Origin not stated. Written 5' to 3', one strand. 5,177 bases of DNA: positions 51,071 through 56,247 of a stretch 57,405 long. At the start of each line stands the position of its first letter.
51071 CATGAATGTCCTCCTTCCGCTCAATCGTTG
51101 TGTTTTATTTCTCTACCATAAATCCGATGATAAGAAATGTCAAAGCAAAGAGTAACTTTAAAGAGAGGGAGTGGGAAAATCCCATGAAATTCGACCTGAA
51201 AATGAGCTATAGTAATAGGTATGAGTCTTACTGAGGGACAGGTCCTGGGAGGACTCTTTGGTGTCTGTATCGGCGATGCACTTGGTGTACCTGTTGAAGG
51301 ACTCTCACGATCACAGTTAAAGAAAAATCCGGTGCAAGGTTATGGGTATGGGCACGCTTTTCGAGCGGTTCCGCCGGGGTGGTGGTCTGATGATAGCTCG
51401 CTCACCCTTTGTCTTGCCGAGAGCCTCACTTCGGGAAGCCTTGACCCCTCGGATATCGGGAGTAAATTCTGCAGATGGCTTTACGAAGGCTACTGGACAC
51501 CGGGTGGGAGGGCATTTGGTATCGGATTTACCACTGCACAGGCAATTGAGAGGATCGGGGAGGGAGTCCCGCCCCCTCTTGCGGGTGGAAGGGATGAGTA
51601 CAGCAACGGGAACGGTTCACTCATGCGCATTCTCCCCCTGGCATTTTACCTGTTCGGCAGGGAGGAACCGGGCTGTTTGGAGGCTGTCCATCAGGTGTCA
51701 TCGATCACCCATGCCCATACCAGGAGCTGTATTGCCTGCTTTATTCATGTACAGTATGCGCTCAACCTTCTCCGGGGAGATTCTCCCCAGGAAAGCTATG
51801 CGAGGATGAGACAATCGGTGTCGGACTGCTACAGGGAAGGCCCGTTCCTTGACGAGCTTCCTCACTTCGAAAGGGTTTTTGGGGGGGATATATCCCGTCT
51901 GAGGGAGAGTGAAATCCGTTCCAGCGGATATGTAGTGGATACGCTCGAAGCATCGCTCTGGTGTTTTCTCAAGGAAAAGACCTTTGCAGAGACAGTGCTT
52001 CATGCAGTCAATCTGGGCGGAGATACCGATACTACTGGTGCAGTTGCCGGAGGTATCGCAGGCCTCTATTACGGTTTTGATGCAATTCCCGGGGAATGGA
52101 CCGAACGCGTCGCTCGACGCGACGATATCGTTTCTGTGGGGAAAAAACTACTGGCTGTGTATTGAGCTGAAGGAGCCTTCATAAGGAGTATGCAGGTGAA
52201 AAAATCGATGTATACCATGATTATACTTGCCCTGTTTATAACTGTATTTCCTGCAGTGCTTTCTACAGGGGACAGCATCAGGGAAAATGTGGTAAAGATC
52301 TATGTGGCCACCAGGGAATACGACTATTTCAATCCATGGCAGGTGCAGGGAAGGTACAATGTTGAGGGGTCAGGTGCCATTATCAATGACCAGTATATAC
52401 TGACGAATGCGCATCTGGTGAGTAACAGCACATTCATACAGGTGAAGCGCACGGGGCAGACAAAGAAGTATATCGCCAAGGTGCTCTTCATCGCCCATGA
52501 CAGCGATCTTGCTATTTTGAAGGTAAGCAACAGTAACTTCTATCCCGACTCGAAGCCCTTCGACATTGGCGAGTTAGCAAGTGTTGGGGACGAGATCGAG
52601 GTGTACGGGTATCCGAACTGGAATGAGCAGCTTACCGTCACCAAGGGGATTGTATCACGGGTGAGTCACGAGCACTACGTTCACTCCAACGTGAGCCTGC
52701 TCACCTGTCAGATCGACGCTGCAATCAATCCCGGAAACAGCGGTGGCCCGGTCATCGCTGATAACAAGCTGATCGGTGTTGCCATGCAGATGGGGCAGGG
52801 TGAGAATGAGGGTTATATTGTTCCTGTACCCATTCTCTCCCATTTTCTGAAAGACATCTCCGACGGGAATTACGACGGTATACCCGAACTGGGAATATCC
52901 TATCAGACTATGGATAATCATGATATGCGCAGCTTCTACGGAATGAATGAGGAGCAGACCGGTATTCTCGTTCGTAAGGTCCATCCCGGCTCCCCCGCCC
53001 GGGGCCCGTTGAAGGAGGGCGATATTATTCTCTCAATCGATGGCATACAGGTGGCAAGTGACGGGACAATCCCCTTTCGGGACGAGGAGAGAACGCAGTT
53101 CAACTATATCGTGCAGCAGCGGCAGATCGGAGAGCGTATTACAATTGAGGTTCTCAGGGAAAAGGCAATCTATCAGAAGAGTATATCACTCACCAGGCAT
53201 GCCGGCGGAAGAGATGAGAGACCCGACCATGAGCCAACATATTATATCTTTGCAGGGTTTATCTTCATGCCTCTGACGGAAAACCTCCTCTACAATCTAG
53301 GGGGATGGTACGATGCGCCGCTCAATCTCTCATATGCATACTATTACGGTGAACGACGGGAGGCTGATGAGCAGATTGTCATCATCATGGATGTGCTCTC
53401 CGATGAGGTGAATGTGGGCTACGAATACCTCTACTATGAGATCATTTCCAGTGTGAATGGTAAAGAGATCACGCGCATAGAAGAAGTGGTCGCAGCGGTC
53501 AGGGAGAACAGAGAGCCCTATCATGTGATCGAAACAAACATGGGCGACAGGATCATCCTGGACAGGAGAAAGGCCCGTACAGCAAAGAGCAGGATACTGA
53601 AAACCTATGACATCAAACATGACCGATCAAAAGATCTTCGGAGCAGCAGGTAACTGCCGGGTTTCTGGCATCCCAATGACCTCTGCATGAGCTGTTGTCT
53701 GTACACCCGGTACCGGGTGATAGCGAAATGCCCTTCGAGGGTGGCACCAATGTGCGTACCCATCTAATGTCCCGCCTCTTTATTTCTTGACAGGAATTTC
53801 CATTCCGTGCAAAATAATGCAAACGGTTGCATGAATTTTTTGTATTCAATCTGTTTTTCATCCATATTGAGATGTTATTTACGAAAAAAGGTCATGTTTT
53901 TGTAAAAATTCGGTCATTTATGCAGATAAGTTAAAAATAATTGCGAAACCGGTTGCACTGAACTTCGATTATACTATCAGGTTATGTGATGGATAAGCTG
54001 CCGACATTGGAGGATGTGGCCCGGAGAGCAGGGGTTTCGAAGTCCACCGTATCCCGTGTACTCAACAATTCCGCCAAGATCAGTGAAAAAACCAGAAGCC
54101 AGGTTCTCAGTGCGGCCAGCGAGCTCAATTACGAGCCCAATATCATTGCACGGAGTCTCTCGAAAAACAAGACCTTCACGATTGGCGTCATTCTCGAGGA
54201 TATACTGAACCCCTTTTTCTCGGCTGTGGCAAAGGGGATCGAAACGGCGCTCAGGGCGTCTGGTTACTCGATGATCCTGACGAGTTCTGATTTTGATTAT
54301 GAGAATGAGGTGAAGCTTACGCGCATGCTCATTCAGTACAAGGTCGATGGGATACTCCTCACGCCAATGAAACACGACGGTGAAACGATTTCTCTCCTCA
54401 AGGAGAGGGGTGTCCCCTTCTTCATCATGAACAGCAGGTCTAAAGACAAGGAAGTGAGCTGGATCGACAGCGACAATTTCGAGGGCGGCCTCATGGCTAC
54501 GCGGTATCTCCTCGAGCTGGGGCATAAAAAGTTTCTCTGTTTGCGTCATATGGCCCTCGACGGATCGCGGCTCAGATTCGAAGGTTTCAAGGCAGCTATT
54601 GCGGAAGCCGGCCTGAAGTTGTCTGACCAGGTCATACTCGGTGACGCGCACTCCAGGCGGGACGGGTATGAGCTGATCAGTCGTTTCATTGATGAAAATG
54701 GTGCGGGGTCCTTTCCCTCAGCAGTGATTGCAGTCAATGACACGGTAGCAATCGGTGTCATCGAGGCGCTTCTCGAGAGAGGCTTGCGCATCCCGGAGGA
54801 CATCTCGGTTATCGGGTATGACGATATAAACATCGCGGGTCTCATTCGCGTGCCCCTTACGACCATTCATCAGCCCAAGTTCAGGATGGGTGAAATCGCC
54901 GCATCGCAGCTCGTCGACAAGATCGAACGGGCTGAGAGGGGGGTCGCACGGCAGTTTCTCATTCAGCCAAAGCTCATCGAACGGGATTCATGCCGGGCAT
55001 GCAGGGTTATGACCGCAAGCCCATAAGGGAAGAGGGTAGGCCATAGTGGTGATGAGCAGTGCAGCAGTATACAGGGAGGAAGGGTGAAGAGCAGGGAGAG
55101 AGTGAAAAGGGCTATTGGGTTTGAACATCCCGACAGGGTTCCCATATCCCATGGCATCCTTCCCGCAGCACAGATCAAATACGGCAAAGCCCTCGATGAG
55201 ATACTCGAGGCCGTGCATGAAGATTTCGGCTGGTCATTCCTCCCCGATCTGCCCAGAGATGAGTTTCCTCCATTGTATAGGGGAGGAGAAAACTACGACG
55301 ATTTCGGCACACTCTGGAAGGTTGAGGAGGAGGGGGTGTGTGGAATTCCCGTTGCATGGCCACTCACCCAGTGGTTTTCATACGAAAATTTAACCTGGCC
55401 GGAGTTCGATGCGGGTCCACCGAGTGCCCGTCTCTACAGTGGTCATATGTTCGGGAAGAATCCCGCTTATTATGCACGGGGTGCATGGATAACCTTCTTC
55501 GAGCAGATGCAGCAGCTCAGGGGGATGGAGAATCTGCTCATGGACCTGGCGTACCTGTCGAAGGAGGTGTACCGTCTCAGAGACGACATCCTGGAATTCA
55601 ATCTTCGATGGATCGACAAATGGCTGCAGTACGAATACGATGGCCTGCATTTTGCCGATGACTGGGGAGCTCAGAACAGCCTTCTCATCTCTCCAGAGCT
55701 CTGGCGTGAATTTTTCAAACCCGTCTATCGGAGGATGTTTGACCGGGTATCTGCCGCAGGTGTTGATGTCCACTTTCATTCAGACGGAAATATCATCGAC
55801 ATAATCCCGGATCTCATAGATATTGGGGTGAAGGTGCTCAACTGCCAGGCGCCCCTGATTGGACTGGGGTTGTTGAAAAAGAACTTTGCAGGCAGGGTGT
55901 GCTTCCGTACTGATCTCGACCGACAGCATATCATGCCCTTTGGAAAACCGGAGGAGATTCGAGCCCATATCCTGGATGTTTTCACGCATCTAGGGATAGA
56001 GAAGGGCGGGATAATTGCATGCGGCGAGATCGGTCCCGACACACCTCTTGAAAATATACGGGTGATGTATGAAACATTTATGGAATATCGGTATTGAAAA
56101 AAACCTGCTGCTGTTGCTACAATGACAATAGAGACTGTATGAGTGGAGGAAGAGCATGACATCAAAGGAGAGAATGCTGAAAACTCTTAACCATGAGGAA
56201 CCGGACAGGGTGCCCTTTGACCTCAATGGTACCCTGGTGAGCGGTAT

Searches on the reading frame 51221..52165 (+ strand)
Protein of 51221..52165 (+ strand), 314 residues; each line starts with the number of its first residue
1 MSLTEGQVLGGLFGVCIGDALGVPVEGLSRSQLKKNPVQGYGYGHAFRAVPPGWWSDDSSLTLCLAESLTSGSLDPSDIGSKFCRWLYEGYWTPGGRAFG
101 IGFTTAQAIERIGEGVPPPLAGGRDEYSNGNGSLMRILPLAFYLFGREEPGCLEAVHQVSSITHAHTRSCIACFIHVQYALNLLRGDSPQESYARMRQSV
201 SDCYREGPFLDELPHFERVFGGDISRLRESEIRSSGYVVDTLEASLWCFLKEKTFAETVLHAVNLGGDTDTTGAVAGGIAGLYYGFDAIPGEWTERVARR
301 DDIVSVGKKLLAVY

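Call 19: search_protein_families(library=pfam, proteins=[window:51221-52165:+], max_evalue=0.0001)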
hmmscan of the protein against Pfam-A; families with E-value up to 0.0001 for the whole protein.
window:51221-52165:+ (314 aa): 1 family
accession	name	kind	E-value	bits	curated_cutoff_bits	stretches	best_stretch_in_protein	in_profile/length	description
PF03747.19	ADP_ribosyl_GH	-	1.2e-77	261.9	26.2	1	10-291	1-286/287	ADP-ribosylglycohydrolase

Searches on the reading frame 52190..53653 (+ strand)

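Call 19: search_protein_families(library=pfam, proteins=[window:52190-53653:+], max_evalue=0.0001)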
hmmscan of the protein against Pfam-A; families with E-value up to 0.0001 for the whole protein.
window:52190-53653:+ (487 aa): 7 families
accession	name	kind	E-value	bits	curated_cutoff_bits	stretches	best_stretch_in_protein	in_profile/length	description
PF17815.7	PDZ_3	-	6.1e-38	130.3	22.8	1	345-482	6-145/145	PDZ domain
PF13365.12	Trypsin_2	-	4.1e-22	79.9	27.6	1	60-197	1-144/144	Trypsin-like peptidase domain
PF00089.32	Trypsin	-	5.3e-21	75.9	20.6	1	48-209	12-209/220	Trypsin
PF13180.12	PDZ_2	-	3.3e-10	40.5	27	1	233-329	2-75/80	PDZ domain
PF17820.7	PDZ_6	-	3.4e-10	40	27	1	261-290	2-31/54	PDZ domain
PF00595.29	PDZ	-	4.5e-08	33.8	23.2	1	234-289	12-58/81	PDZ domain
PF19805.5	DUF6288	-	2.8e-06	27.2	26.3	1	259-330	3-70/402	Family of unknown function (DUF6288)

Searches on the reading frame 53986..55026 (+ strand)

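Call 19: search_protein_families(library=pfam, proteins=[window:53986-55026:+], max_evalue=0.0001)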
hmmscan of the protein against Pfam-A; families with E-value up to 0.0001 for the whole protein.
window:53986-55026:+ (346 aa): 5 families
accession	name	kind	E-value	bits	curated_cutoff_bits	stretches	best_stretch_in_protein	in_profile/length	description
PF13377.12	Peripla_BP_3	-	8.8e-36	123.9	26.5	1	173-336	2-167/167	Periplasmic binding protein-like domain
PF00532.27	Peripla_BP_1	-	8.8e-35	121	22.2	1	65-332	3-279/281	Periplasmic binding proteins and sugar binding domain of LacI family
PF13407.12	Peripla_BP_4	-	1.6e-22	80.7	35.1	1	66-312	1-253/258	Periplasmic binding protein domain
PF00356.27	LacI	-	2.6e-21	75.6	27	1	7-52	1-46/46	Bacterial regulatory proteins, lacI family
PF01381.28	HTH_3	-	0.0001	22.7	23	0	7-36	11-40/55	Helix-turn-helix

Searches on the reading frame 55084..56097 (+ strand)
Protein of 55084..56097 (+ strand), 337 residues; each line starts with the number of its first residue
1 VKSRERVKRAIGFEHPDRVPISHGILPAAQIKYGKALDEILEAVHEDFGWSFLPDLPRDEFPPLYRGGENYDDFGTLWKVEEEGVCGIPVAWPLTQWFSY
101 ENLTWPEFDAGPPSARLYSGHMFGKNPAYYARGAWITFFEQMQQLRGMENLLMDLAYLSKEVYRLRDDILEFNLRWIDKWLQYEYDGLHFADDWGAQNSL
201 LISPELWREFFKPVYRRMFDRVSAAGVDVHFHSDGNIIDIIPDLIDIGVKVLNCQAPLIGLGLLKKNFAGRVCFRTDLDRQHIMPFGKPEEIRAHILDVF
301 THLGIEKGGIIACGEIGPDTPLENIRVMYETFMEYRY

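Call 19: search_protein_families(library=pfam, proteins=[window:55084-56097:+], max_evalue=0.0001)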
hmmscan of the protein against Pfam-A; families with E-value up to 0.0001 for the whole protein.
window:55084-56097:+ (337 aa): 1 family
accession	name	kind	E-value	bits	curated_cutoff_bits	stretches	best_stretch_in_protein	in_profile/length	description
PF01208.23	URO-D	-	7.9e-13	48.6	23.9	1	144-334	158-345/346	Uroporphyrinogen decarboxylase (URO-D)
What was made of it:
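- On Three-component corrinoid methyltransferase system (MT1, CoP, MT2, RamA-type activase): Two URO-D-family ORFs lie at 55084-57307 (call 19).
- Checked: Two URO-D-family ORFs lie 42 kb away, at 55084-57307 (call 19).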

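Call 69: search_protein_families(library=ncbifam, proteins=[window:55084-56097:+], max_evalue=1e-10)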
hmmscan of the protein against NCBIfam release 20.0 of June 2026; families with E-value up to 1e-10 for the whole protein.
window:55084-56097:+ (337 aa): 0 families
